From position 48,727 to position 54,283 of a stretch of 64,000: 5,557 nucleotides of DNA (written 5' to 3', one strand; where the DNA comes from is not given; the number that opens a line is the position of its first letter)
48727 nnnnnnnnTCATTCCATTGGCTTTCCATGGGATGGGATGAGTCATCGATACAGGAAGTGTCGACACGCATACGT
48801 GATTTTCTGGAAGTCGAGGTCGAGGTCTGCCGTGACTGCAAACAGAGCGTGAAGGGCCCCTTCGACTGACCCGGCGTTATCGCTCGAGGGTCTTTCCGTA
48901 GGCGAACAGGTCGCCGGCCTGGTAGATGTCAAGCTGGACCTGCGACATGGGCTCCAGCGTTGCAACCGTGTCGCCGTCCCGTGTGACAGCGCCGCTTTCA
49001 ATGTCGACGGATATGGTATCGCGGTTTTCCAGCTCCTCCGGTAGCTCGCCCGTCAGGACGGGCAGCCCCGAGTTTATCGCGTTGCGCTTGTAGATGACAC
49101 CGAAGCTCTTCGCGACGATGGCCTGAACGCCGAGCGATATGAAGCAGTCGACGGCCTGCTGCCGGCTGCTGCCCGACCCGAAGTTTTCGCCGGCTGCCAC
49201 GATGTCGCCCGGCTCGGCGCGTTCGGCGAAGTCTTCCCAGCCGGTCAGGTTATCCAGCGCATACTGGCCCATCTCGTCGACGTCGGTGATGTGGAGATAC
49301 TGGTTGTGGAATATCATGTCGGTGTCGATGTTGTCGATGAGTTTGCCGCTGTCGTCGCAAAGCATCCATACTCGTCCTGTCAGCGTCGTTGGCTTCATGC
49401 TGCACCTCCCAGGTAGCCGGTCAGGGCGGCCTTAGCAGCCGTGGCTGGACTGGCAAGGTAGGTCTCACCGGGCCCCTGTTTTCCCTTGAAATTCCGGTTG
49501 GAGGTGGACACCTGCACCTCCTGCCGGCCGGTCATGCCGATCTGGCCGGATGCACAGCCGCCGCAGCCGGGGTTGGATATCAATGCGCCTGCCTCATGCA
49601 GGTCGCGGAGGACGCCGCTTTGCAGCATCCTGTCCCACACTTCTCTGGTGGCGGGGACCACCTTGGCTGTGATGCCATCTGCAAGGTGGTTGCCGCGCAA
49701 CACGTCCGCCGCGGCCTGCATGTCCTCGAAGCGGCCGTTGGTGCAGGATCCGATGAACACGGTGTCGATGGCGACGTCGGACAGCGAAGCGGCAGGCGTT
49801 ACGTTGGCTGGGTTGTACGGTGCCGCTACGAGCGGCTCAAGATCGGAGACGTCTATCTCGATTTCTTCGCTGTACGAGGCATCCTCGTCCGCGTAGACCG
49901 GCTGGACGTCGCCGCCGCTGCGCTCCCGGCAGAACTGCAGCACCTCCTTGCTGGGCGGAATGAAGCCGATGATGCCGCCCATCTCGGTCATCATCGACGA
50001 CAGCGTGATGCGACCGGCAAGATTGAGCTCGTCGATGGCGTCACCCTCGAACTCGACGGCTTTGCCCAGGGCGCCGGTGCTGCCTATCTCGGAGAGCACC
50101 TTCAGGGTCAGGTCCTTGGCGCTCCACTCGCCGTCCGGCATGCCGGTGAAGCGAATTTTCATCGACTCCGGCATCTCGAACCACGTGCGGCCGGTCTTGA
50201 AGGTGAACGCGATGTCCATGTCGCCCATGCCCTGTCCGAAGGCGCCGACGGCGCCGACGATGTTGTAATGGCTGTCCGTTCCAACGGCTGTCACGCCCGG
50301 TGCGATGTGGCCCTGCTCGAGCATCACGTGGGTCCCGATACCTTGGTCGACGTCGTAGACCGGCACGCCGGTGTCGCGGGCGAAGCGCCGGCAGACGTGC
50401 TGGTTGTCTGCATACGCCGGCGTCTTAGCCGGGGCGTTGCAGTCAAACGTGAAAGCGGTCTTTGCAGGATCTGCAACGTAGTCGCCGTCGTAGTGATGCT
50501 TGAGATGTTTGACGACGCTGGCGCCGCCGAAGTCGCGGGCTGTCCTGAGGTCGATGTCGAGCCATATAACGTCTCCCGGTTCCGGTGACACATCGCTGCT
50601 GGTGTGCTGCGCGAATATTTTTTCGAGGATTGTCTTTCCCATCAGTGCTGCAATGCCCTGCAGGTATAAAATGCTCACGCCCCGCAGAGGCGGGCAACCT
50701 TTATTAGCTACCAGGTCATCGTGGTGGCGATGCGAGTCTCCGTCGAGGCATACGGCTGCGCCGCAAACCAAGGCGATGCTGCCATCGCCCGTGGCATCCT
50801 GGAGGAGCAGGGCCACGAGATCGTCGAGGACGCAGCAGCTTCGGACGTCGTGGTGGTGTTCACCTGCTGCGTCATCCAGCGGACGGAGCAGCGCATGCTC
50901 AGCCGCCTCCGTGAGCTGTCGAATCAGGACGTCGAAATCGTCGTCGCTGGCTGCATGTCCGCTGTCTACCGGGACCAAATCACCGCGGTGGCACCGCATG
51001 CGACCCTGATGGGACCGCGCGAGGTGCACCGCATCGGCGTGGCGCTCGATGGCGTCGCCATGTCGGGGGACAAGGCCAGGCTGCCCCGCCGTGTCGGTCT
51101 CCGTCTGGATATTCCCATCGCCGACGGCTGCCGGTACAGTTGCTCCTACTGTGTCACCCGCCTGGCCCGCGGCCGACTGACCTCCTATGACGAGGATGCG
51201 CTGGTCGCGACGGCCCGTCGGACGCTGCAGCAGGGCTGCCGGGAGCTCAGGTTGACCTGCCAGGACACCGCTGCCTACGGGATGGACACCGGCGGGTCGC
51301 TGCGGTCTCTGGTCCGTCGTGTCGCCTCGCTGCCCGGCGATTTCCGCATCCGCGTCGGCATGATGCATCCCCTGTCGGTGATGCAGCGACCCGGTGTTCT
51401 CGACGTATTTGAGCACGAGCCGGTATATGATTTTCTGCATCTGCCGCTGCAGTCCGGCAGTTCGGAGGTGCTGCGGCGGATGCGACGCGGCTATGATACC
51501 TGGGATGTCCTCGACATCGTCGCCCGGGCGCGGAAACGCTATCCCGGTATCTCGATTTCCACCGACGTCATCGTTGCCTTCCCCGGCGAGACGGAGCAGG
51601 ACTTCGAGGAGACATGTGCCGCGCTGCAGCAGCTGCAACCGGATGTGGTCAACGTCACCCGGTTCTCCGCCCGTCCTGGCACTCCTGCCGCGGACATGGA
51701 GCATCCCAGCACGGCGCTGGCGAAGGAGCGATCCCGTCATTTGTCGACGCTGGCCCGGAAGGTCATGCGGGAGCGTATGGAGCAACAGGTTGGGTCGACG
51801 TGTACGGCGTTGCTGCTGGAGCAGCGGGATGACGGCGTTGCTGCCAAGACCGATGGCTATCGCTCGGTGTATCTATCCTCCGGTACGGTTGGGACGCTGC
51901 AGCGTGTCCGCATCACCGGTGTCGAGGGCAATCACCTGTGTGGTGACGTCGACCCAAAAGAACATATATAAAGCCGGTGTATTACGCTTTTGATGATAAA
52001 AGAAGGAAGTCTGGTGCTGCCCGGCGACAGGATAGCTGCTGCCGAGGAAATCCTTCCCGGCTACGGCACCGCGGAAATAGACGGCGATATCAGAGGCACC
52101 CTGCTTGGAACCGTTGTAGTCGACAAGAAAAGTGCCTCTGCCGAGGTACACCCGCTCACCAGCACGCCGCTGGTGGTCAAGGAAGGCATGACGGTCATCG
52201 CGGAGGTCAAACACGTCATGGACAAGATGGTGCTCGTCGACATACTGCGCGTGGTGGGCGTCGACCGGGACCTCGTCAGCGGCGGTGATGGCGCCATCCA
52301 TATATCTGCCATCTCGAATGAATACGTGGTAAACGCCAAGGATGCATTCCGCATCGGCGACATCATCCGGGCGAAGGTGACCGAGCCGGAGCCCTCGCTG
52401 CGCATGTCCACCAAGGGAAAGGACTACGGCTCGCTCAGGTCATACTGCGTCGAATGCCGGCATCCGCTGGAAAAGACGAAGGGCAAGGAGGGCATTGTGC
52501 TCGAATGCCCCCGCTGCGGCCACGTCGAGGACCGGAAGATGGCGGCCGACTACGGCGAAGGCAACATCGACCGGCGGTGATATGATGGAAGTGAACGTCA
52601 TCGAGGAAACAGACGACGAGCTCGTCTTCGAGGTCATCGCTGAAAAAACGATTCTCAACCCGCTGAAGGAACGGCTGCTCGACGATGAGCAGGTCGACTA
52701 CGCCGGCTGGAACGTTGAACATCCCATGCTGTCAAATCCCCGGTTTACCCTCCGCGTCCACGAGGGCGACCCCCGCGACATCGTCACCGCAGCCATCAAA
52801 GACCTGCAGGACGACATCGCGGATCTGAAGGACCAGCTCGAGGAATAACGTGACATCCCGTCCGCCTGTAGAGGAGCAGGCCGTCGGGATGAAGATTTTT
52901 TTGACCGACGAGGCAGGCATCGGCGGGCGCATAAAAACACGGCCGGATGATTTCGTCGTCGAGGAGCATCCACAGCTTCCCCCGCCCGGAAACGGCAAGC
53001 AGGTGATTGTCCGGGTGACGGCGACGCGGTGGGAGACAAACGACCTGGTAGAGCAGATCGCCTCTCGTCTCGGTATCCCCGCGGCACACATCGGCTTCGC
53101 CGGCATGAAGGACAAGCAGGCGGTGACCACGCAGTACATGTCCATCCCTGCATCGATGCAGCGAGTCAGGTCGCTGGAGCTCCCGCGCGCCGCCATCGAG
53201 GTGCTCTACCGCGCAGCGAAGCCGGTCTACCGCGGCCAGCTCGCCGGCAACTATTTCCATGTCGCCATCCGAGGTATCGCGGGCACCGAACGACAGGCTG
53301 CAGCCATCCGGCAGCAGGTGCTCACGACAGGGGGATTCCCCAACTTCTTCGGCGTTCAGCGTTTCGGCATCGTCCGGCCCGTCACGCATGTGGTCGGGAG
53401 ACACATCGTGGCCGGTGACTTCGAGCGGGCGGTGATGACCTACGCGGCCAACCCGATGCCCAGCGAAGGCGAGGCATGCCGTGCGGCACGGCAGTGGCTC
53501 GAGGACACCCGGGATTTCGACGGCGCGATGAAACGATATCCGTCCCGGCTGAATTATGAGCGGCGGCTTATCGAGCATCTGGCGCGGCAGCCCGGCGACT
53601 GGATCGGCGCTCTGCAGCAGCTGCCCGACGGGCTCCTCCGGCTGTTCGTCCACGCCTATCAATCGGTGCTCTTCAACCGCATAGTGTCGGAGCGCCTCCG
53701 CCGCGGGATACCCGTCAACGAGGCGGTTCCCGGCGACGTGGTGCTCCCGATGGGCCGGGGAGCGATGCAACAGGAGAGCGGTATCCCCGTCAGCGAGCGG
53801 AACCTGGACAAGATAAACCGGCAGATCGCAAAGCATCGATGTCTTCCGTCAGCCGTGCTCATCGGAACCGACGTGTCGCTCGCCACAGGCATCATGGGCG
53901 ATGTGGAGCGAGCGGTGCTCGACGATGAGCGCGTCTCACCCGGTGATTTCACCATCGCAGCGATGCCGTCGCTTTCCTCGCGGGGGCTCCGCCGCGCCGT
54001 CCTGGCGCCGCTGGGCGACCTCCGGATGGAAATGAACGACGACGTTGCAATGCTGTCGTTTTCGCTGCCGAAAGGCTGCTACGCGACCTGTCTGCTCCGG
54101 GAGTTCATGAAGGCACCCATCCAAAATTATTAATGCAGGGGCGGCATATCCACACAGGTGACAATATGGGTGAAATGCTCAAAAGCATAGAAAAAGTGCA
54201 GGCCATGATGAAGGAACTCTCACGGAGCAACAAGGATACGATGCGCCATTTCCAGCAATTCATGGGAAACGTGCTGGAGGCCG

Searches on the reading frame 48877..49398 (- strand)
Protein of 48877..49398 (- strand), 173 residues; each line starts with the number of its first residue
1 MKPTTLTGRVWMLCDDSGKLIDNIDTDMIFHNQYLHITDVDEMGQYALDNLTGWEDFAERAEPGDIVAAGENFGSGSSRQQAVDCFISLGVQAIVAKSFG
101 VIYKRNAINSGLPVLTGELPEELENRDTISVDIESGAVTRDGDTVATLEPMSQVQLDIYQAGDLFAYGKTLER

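Call 31: search_protein_families(library=pfam, proteins=[window:48877-49398:-], max_evalue=0.00001)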
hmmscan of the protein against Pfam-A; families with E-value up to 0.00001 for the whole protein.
window:48877-49398:- (173 aa): 1 family
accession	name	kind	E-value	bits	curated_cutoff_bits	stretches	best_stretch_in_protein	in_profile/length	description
PF00694.25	Aconitase_C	-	2.8e-14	54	22.8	1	63-112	73-123/131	Aconitase C-terminal domain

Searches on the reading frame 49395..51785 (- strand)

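Call 32: search_protein_families(library=pfam, proteins=[window:49395-51785:-], max_evalue=0.00001)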
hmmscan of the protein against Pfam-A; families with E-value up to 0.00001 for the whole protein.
window:49395-51785:- (796 aa): 1 family
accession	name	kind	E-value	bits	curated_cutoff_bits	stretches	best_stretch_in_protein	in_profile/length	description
PF00330.25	Aconitase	-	1.5e-81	275.2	28.7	2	388-665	1-303/463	Aconitase family (aconitate hydratase)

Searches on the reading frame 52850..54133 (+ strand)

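Call 32: search_protein_families(library=pfam, proteins=[window:52850-54133:+], max_evalue=0.00001)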
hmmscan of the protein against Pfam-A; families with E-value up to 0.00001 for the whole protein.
window:52850-54133:+ (427 aa): 1 family
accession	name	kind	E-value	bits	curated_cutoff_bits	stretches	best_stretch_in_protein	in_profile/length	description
PF01142.23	TruD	-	9.1e-136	453.4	27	1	12-419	2-412/412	tRNA pseudouridine synthase D (TruD)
